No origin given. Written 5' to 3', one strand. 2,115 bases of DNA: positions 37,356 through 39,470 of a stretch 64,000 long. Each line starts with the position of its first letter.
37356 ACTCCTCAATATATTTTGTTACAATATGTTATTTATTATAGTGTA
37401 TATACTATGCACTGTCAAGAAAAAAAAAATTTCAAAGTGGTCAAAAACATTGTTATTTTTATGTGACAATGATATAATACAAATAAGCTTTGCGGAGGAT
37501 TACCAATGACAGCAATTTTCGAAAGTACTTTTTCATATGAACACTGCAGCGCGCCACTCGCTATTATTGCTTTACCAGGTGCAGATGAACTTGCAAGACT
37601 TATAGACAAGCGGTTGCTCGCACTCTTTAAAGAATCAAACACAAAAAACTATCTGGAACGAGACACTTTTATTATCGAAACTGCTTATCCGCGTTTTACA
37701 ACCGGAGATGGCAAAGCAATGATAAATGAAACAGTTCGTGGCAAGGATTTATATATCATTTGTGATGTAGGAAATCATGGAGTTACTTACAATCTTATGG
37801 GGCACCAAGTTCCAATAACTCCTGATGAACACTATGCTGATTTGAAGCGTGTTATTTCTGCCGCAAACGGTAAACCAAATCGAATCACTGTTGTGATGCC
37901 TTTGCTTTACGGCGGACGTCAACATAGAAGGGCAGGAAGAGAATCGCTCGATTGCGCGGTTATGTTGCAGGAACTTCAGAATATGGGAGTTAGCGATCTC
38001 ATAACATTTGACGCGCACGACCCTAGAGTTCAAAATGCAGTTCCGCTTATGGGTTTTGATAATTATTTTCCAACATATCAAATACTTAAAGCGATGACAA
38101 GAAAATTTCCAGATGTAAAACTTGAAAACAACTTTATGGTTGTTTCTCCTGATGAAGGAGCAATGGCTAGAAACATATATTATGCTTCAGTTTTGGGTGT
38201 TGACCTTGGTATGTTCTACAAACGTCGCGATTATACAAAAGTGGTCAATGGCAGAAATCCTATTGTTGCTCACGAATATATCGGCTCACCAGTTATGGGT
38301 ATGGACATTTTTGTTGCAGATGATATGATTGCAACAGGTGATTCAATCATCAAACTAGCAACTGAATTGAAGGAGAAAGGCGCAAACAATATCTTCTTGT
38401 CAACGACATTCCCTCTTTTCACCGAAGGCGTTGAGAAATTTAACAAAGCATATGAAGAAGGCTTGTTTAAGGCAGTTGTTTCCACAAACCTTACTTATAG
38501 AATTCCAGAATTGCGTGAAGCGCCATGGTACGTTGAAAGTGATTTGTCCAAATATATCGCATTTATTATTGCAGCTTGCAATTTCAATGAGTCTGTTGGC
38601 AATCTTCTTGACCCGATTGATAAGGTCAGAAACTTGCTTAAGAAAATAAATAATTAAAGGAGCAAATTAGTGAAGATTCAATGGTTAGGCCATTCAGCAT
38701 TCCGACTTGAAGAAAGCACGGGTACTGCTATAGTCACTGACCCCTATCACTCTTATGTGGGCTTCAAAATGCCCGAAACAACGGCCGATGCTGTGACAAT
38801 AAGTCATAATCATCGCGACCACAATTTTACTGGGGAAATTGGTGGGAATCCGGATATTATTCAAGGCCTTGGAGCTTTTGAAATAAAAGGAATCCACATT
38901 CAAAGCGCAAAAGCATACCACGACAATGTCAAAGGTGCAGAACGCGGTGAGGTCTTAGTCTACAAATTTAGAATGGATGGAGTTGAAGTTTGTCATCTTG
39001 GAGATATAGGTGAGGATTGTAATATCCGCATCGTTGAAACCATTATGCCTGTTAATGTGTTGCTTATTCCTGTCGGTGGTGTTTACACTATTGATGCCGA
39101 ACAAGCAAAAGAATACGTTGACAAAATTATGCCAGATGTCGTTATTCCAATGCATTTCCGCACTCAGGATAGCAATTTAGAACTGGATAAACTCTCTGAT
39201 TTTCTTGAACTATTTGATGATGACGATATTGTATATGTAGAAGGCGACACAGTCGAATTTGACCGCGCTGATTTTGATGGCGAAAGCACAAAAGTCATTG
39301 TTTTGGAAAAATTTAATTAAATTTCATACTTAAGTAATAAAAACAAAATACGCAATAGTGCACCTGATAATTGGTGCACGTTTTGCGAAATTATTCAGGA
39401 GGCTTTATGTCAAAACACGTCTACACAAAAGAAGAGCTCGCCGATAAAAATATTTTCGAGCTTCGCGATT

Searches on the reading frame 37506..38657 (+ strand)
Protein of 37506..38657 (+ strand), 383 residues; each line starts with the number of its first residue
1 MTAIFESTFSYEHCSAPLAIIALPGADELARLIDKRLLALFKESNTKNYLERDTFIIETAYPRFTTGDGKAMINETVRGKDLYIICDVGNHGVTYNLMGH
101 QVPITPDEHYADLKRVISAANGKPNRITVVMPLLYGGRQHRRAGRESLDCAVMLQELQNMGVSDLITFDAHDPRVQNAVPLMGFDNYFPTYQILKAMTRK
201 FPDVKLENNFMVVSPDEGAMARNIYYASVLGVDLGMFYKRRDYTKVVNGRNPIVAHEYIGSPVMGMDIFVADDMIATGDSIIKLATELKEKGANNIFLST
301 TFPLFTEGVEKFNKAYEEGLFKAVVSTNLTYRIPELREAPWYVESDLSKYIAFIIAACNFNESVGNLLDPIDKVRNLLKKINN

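Call 24: search_protein_families(library=ncbifam, proteins=[window:37506-38657:+], max_evalue=1e-25)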
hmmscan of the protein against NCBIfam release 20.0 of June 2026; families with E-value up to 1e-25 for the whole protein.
window:37506-38657:+ (383 aa): 3 families
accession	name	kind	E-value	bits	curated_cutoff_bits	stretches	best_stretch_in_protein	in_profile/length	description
NF005299.0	PRK06827.1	subfamily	5e-153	509.4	327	1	15-381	6-381/383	phosphoribosylpyrophosphate synthetase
TIGR01251.1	ribP_PPkin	subfamily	1.4e-48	165.4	113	1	53-369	21-309/309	ribose-phosphate diphosphokinase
NF002320.0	PRK01259.1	subfamily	1.9e-31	109.6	297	1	58-367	32-313/316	ribose-phosphate diphosphokinase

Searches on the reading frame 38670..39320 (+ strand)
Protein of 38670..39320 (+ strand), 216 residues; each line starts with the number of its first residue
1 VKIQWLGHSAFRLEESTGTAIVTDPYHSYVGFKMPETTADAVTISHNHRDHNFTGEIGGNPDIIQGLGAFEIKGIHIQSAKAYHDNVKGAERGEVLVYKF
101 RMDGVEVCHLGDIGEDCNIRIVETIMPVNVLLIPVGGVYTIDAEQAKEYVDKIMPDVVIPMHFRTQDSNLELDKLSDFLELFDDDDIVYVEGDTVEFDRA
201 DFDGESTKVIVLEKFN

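Call 24: search_protein_families(library=ncbifam, proteins=[window:38670-39320:+], max_evalue=1e-25)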
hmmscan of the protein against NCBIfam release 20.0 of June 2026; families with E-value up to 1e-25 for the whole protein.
window:38670-39320:+ (216 aa): 0 families

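Call 25: search_protein_families(library=pfam, proteins=[window:38670-39320:+], max_evalue=0.001)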
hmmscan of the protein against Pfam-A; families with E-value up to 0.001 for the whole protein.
window:38670-39320:+ (216 aa): 2 families
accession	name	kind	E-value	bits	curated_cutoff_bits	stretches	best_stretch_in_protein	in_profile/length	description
PF13483.12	Lactamase_B_3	-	2.7e-49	167.7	24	1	2-162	1-160/160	Beta-lactamase superfamily domain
PF12706.13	Lactamase_B_2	-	9.9e-09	35.5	27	1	68-163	94-200/200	Beta-lactamase superfamily domain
